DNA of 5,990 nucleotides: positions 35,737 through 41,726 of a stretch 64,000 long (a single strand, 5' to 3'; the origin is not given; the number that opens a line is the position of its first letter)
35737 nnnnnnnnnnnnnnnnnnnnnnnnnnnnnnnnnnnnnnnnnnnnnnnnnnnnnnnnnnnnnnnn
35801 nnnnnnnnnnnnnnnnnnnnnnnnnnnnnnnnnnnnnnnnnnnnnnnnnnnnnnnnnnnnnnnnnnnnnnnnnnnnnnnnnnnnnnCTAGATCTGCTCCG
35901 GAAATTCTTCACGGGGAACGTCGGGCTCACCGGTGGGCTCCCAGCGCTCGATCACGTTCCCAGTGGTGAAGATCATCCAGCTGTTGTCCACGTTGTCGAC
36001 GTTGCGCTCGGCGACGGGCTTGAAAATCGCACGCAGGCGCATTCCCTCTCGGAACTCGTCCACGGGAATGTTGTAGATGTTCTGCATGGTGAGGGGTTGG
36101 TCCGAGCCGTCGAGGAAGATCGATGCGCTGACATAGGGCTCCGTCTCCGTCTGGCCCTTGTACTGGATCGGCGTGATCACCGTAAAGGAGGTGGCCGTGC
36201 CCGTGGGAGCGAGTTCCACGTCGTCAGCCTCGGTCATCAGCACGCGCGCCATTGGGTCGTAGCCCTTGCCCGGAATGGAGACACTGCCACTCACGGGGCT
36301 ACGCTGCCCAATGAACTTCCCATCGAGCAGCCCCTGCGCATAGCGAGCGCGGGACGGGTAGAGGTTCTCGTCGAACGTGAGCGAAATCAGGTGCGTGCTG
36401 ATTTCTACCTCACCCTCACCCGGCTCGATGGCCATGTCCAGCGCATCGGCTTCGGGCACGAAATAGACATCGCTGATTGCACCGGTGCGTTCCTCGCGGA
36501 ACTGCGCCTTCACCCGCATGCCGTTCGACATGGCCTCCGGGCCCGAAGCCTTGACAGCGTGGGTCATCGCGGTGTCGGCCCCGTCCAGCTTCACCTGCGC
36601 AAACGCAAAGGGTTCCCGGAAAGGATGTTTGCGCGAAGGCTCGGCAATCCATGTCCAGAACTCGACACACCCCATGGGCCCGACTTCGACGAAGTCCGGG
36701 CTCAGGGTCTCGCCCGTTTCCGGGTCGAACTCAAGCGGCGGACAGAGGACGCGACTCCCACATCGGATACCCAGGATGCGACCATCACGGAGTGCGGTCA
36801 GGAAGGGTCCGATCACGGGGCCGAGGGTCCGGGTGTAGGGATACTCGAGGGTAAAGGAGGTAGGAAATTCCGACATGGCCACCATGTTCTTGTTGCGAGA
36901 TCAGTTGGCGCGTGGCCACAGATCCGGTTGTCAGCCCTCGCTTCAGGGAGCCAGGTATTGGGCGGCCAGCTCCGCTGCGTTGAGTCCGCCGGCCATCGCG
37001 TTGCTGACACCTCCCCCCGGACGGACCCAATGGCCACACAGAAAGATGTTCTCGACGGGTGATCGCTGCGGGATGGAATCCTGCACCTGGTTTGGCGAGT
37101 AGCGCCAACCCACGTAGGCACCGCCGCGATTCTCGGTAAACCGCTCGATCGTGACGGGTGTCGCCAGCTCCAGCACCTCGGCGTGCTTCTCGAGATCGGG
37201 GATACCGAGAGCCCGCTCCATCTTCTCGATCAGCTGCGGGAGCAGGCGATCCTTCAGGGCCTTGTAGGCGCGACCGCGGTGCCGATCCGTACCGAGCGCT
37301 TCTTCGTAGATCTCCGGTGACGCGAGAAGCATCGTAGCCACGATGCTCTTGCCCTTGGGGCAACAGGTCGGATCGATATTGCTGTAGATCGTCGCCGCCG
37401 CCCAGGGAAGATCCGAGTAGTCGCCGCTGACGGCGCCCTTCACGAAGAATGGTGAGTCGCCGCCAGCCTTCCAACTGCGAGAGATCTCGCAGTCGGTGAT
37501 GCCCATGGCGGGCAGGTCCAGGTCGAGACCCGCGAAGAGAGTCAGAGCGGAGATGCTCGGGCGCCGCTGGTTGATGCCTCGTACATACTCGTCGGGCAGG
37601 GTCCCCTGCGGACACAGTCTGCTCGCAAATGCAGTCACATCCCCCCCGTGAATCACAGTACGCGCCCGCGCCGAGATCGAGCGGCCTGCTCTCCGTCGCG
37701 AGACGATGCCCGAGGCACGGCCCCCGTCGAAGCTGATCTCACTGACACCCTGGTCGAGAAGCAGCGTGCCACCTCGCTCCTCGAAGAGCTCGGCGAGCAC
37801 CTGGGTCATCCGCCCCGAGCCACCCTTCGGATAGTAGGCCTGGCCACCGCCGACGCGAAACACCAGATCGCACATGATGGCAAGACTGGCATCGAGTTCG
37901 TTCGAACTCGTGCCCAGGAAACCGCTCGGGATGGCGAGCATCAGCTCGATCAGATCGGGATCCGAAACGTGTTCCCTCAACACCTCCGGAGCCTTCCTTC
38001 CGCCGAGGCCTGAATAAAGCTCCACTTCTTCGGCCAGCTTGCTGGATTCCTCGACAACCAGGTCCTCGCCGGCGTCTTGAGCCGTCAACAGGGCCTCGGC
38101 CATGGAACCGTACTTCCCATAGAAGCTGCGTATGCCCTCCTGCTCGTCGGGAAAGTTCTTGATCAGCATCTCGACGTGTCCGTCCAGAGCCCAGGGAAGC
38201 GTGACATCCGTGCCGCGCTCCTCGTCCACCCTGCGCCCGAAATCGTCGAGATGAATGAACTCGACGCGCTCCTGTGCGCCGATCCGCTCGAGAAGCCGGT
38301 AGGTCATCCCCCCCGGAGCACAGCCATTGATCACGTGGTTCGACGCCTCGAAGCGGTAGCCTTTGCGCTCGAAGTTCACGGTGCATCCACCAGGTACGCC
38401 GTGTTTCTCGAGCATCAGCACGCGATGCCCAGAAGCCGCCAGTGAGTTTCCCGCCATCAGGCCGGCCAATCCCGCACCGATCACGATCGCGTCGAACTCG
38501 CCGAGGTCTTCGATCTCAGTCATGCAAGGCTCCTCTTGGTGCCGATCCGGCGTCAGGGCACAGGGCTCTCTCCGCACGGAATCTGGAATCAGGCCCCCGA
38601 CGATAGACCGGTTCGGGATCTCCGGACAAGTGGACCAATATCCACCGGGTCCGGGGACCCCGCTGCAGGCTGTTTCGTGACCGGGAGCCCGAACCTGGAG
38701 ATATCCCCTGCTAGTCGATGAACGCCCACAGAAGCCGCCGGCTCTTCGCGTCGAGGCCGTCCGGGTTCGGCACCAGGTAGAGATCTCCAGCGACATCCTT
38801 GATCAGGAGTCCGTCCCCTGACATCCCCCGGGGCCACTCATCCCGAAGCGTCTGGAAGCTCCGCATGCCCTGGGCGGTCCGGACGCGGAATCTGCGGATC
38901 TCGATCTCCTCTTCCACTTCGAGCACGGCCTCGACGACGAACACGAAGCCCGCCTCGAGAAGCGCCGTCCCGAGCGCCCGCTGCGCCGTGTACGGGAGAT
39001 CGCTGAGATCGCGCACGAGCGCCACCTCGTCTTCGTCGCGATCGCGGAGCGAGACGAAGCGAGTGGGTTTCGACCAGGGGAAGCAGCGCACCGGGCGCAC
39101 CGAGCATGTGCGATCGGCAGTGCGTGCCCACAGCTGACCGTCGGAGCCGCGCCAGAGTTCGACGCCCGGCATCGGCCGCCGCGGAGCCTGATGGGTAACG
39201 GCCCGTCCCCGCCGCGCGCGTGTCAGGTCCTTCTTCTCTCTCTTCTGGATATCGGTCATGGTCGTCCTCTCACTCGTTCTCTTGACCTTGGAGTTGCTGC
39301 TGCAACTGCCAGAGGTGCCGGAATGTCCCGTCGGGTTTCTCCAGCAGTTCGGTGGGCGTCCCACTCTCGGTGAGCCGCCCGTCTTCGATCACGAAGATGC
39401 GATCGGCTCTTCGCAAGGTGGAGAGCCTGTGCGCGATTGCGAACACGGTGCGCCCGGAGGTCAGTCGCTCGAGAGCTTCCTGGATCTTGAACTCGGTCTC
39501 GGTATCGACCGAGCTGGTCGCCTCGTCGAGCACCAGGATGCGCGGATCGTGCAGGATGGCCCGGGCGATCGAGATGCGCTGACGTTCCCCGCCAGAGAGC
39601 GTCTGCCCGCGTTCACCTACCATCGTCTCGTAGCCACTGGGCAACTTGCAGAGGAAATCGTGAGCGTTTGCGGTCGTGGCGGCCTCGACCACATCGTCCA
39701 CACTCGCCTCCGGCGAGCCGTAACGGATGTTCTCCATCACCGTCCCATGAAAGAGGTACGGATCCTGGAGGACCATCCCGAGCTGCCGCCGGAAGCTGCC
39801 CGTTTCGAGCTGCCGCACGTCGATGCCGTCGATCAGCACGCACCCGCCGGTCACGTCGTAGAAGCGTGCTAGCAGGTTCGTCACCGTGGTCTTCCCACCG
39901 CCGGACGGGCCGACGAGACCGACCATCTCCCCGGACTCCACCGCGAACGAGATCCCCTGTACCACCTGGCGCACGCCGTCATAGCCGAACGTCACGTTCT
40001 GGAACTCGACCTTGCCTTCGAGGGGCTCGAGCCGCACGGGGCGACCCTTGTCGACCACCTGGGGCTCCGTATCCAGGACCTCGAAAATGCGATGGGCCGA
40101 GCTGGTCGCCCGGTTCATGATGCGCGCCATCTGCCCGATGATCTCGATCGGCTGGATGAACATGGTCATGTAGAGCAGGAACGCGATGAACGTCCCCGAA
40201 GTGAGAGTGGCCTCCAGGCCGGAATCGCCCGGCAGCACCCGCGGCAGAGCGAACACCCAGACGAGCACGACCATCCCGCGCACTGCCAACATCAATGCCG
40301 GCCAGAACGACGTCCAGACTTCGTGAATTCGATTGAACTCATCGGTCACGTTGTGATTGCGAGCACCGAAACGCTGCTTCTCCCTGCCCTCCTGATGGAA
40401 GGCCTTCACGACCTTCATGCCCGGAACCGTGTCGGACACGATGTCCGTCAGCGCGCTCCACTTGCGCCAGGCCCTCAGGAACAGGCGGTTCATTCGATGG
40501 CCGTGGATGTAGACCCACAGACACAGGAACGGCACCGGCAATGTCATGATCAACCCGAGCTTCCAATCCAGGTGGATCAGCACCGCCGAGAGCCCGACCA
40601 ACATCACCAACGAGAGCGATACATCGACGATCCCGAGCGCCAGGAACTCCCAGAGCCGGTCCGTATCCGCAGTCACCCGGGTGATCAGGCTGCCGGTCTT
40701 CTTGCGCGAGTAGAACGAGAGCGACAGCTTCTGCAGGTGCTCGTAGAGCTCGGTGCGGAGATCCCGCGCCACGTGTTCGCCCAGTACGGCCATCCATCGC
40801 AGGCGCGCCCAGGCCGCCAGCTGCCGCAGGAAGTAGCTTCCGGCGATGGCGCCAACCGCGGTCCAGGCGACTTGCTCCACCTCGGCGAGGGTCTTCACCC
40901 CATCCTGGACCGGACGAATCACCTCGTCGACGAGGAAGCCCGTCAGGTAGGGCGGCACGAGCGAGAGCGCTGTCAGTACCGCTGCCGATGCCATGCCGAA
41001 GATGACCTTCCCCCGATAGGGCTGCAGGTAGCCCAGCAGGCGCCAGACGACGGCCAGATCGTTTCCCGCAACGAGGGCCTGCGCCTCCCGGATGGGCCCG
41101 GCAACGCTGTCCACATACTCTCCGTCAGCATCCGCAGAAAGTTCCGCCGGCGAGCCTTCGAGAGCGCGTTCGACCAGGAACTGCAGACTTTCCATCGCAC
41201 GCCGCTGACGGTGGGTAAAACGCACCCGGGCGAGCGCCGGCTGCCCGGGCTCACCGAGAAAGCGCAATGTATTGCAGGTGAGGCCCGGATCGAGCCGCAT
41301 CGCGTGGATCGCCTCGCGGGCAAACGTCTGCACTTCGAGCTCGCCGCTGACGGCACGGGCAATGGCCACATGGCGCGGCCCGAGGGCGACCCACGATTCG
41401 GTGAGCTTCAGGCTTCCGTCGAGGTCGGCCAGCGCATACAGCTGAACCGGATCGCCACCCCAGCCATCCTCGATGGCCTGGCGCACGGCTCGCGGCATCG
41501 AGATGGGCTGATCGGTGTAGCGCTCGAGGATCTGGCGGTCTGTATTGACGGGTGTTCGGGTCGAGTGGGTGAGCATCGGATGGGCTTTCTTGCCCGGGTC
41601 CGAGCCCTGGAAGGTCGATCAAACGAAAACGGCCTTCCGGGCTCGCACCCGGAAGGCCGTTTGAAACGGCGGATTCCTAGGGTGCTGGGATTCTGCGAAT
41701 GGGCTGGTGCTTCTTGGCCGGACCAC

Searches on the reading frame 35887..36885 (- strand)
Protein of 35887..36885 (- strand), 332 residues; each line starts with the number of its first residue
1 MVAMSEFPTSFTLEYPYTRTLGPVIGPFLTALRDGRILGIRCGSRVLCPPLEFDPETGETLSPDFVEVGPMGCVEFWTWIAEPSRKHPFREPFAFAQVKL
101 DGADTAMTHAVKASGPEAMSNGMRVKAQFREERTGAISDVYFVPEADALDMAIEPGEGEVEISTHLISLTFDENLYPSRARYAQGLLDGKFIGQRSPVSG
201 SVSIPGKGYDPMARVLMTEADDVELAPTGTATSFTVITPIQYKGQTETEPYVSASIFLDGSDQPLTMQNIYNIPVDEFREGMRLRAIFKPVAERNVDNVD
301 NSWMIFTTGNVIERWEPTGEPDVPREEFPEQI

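Call 6: search_protein_families(library=ncbifam, proteins=[window:35887-36885:-], max_evalue=0.01)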
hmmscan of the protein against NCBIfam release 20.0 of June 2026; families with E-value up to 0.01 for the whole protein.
window:35887-36885:- (332 aa): 0 families

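Call 7: search_protein_families(library=pfam, proteins=[window:35887-36885:-], max_evalue=0.01)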
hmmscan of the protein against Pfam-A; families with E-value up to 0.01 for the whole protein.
window:35887-36885:- (332 aa): 1 family
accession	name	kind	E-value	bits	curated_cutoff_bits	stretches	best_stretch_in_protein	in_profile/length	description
PF01796.24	OB_ChsH2_C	-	2.3e-16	59.9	27.1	2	223-288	2-64/65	ChsH2, C-terminal OB-fold domain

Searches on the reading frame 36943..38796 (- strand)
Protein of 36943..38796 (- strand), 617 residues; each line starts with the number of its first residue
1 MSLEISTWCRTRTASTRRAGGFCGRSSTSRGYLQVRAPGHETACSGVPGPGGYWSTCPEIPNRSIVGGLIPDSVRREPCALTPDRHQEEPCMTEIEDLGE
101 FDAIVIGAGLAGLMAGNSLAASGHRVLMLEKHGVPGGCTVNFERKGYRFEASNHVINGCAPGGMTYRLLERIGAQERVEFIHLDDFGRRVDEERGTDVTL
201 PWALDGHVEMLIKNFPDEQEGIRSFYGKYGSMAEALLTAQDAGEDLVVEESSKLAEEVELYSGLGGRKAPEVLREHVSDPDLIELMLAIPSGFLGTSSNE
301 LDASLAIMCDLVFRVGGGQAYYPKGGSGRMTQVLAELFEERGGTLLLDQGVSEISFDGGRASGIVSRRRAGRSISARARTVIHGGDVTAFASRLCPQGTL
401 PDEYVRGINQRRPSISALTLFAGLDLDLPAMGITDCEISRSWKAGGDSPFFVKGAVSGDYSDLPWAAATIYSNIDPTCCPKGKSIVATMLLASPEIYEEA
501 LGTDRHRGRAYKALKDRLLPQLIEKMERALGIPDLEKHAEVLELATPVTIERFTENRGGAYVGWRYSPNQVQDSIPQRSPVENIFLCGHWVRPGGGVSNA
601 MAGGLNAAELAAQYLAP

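Call 6: search_protein_families(library=ncbifam, proteins=[window:36943-38796:-], max_evalue=0.01)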
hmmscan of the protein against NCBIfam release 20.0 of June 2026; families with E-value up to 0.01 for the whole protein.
window:36943-38796:- (617 aa): 67 families (the best 25 are shown)
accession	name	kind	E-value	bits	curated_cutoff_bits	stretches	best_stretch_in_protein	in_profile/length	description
TIGR02730.1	carot_isom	equivalog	4.2e-34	118.2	586.9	1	101-608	1-485/493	carotenoid isomerase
TIGR02734.1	crtI_fam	subfamily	1.1e-29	103.5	238.1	1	103-610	1-487/504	phytoene desaturase family protein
TIGR02733.1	desat_CrtD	equivalog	1.5e-28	99.8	549.7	2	103-173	4-74/492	C-3',4' desaturase CrtD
NF058655.1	CrtID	equivalog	4.2e-20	72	640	2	272-604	168-474/478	bifunctional phytoene desaturase/3,4-desaturase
NF045637.1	carotdesatCrtDProt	equivalog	1.3e-16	60.3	580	2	104-151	2-49/485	1-hydroxycarotenoid 3,4-desaturase CrtD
NF042421.1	hydcarot_desat_CrtD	equivalog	2.6e-16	59.2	500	2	319-602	215-474/487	1-hydroxycarotenoid 3,4-desaturase CrtD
NF045689.1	BCarotKetCrtO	equivalog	6.6e-16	58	1000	2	100-141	3-44/563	beta-carotene ketolase CrtO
NF005560.0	PRK07233.1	equivalog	1.3e-12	47.3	252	1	104-180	4-78/435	hypothetical protein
NF005548.0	PRK07208.1-4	equivalog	7.4e-12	44.6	389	2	103-154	6-57/488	hypothetical protein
TIGR03467.1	HpnE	equivalog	8.9e-11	41.7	283.05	1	104-180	2-78/430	hydroxysqualene dehydroxylase HpnE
NF005545.0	PRK07208.1-1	equivalog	1.3e-09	37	451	2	101-154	8-62/504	hypothetical protein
NF005546.0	PRK07208.1-2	equivalog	9e-07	27.8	418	0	319-372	243-297/527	hypothetical protein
TIGR02731.1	phytoene_desat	equivalog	6.8e-06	25.1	569.4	1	104-179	3-77/453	15-cis-phytoene desaturase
TIGR02032.1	GG-red-SF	subfamily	8.3e-06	25.7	158.8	1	101-136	1-36/297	geranylgeranyl reductase family protein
NF006130.0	PRK08274.1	equivalog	8.7e-06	24.8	369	1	100-131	5-36/467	FAD-dependent tricarballylate dehydrogenase TcuA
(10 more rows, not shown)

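Call 7: search_protein_families(library=pfam, proteins=[window:36943-38796:-], max_evalue=0.01)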
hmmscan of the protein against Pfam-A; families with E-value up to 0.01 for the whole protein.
window:36943-38796:- (617 aa): 11 families
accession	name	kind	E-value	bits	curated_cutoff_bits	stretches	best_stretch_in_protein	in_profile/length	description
PF01593.30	Amino_oxidase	-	4.3e-26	92.6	19.8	1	110-609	1-440/443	Flavin containing amine oxidoreductase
PF13450.12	NAD_binding_8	-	9.7e-12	45.4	21.9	1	105-171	1-67/68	NAD(P)-binding Rossmann-like domain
PF01266.30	DAO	-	5.7e-10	39.7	27.9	1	102-139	1-39/353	FAD dependent oxidoreductase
PF12831.13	FAD_oxidored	-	9.9e-10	38.7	27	1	102-141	1-40/416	FAD dependent oxidoreductase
PF00890.30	FAD_binding_2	-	1.8e-06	27.9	20.4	1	102-140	1-39/414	FAD binding domain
PF01494.25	FAD_binding_3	-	1.8e-05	24.6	22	1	101-133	2-34/349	FAD binding domain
PF00996.24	GDI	-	2.6e-05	23.4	23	1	306-368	209-272/436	GDP dissociation inhibitor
PF03486.20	HI0933_like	-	6.4e-05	22.9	50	1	102-135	2-35/244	HI0933-like protein Rossmann domain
PF01946.23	Thi4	-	6.9e-05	22.6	26.2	1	91-139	8-57/235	Thi4 family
PF07992.20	Pyr_redox_2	-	0.00036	20.5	26.1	1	102-139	2-41/291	Pyridine nucleotide-disulphide oxidoreductase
PF01134.28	GIDA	-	0.0052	16.3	22.1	1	102-132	1-31/391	Glucose inhibited division protein A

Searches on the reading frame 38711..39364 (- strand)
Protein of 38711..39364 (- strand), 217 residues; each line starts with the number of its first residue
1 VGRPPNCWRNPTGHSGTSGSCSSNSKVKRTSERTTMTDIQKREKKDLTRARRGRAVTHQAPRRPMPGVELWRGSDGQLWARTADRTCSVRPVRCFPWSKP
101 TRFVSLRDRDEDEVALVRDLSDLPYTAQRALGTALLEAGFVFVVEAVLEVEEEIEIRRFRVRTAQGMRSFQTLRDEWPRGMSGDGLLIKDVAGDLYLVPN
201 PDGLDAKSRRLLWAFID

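Call 6: search_protein_families(library=ncbifam, proteins=[window:38711-39364:-], max_evalue=0.01)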
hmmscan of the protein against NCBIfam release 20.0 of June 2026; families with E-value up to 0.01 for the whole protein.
window:38711-39364:- (217 aa): 1 family
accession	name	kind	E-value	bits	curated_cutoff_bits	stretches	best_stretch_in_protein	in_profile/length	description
NF052234.1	CphA_assoc_prot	equivalog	2e-20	73.1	150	1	70-215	3-151/152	cyanophycin metabolism-associated DUF1854 family protein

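Call 7: search_protein_families(library=pfam, proteins=[window:38711-39364:-], max_evalue=0.01)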
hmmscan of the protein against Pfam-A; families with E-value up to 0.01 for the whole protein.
window:38711-39364:- (217 aa): 1 family
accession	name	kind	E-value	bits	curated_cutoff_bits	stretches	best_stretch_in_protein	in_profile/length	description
PF08909.16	DUF1854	-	9.1e-32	110.1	26.8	1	88-215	3-130/130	Domain of unknown function (DUF1854)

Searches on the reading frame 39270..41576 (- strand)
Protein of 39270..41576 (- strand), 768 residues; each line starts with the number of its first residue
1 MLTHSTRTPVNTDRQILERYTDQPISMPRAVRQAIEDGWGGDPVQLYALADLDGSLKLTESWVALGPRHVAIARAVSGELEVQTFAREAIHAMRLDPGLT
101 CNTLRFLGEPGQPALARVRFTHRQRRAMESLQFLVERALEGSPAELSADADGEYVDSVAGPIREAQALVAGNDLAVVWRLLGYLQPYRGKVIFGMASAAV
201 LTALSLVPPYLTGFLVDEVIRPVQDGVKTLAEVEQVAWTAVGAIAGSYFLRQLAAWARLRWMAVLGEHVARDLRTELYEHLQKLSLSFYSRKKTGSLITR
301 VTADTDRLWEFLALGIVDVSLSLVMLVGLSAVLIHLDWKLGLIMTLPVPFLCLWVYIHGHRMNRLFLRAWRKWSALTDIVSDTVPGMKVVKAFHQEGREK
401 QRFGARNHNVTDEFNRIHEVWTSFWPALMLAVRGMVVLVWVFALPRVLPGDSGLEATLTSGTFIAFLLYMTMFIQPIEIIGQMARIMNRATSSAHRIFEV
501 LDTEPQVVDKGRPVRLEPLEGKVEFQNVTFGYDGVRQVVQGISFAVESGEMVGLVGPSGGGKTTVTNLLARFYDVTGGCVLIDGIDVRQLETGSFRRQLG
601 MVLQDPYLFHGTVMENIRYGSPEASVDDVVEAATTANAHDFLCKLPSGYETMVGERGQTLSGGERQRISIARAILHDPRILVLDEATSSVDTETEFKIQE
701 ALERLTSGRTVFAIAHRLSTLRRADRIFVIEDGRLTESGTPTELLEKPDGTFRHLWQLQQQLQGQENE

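Call 6: search_protein_families(library=ncbifam, proteins=[window:39270-41576:-], max_evalue=0.01)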
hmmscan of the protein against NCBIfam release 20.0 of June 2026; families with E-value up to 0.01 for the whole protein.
window:39270-41576:- (768 aa): 187 families (the best 25 are shown)
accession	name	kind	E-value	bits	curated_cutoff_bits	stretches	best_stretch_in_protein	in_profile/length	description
NF052233.1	CphA_assoc_ABC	equivalog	1.9e-189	631.7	880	1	48-766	37-750/766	cyanophycin metabolism-associated ABC transporter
TIGR02204.1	MsbA_rel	hypoth_equivalog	4.3e-129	431.8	780.4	1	175-759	4-575/576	ABC transporter, permease/ATP-binding protein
TIGR02203.1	MsbA_lipidA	equivalog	1e-126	423.7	602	1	179-760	4-570/572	lipid A export permease/ATP-binding protein MsbA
TIGR00958.1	3a01208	subfamily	1.7e-119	400.2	874.6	1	174-755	146-710/711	antigen peptide transporter 2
NF010178.0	PRK13657.1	equivalog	1.4e-115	387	733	1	175-763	5-574/588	glucan ABC transporter ATP-binding protein/ permease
NF045513.1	HepA_fam_ABC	equivalog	5.1e-114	381.9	725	1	244-759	101-609/610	heterocyst formation ABC transporter subunit HepA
TIGR01846.1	type_I_sec_HlyB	subfamily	1.3e-108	364.2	725.55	1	187-760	137-693/694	type I secretion system permease/ATPase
NF008381.0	PRK11176.1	equivalog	6.1e-102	341.9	867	1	179-759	15-579/582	lipid A ABC transporter ATP-binding protein/permease MsbA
NF008055.0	PRK10789.1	equivalog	9.4e-101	338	845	1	198-760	25-572/590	SmdA family multidrug ABC transporter permease/ATP-binding protein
TIGR03797.1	NHLM_micro_ABC2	equivalog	3.7e-91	306.6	709.4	1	191-759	138-685/686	NHLP bacteriocin export ABC transporter permease/ATPase subunit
TIGR02857.1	CydD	equivalog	1.3e-89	301.5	435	1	212-729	22-528/529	thiol reductant ABC exporter subunit CydD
TIGR03375.1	type_I_sec_LssB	subfamily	8.8e-89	298.6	693.1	1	253-747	204-691/696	type I secretion system permease/ATPase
TIGR03796.1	NHLM_micro_ABC1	equivalog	7e-87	292.3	853.3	1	177-755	142-708/710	NHLP family bacteriocin export ABC transporter peptidase/permease/ATPase subunit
TIGR01192.1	chvA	subfamily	2.1e-85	287.5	585.4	1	177-757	7-568/585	glucan export ABC transporter ATP-binding protein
TIGR01193.1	bacteriocin_ABC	subfamily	8.8e-83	279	523.85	1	196-755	162-705/708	peptide cleavage/export ABC transporter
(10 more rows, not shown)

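Call 7: search_protein_families(library=pfam, proteins=[window:39270-41576:-], max_evalue=0.01)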
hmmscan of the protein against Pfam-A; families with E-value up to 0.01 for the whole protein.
window:39270-41576:- (768 aa): 3 families
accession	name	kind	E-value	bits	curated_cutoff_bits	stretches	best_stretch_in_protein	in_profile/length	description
PF00664.28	ABC_membrane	-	1.5e-38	133.5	28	1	191-476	1-273/274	ABC transporter transmembrane region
PF00005.33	ABC_tran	-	4.1e-31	108.9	25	1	540-688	2-137/137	ABC transporter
PF02463.25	SMC_N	-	0.004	17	40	1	401-730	135-211/220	RecF/RecN/SMC N terminal domain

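Call 9: find_related_loci(query=window:39270-41576:-, collection=genome_contigs, flank=4000)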
Query window:39270-41576:- (768 aa) in genome_contigs; peptide patterns used: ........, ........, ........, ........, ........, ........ (x = any residue, [..] = any of these).
149 stretches matched a pattern; 55 encode a relative of the query (tblastn E <= 1e-3); 55 distinct loci.
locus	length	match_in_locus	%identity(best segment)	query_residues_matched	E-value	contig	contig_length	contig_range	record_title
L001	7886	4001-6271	83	11-768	0e+0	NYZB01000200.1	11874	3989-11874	MAG: Deltaproteobacteria bacterium isolate ARS66 MHASMcontig_439257, whole genome shotgun sequence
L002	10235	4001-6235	64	13-762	0e+0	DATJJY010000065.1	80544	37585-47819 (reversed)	MAG TPA_asm: Gemmatimonadales bacterium isolate SMAG_U15578 k141_3722769, whole genome shotgun sequence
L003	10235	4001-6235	64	13-762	0e+0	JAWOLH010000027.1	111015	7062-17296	MAG: Gemmatimonadales bacterium isolate bin_24 c_000005177883, whole genome shotgun sequence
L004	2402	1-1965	67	108-763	0e+0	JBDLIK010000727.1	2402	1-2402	MAG: Myxococcota bacterium isolate MAG027 MAG027_778, whole genome shotgun sequence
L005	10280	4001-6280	54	5-763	0e+0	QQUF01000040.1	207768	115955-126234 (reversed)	MAG: Calditrichaeota bacterium isolate CLD3 45, whole genome shotgun sequence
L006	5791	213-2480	53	14-767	0e+0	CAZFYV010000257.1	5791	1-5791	MAG TPA_asm: uncultured Pseudobdellovibrionaceae bacterium isolate SRP135972_co2_295 genome assembly, contig: NODE_22767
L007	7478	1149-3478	62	12-766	0e+0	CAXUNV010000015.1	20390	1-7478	MAG TPA_asm: uncultured Chthoniobacterales bacterium isolate public_SRR14722278_metawrap_bin.2 genome assembly, contig:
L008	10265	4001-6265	61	10-763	0e+0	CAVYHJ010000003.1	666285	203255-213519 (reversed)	MAG: uncultured bacterium isolate MFD01231.bin.1.77 genome assembly, contig: contig_13159, whole genome shotgun sequence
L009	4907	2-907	85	462-763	5e-170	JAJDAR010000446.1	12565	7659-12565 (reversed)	MAG: Deltaproteobacteria bacterium isolate OFTM245 OFTM245_445, whole genome shotgun sequence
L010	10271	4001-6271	75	11-764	0e+0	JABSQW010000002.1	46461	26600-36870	MAG: Myxococcales bacterium isolate DT_70 DT-Myxococcota-2_scaffold_2, whole genome shotgun sequence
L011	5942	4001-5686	37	179-753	5e-121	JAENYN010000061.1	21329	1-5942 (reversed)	MAG: Alkalihalobacillus macyae isolate B5_bin.12 B5_bin12_NODE_496_length_21329_cov_38.653427, whole genome shotgun sequ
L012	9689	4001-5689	37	179-753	8e-119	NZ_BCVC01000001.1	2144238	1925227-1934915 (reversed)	Lederbergia lenta NBRC 16444, whole genome shotgun sequence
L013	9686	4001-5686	38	179-753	1e-117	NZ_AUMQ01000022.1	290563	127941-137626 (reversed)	Peribacillus kribbensis DSM 17871 H539DRAFT_scaffold00008.8_C, whole genome shotgun sequence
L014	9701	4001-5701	36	179-762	1e-114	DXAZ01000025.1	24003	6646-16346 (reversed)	MAG TPA_asm: Candidatus Atopostipes pullistercoris isolate CHK169-4300 CHK169__C73002_L24003_SAMEA104467483, whole genom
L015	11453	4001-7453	36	173-759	1e-113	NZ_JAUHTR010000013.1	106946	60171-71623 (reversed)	Fictibacillus fluitans strain NE201 13, whole genome shotgun sequence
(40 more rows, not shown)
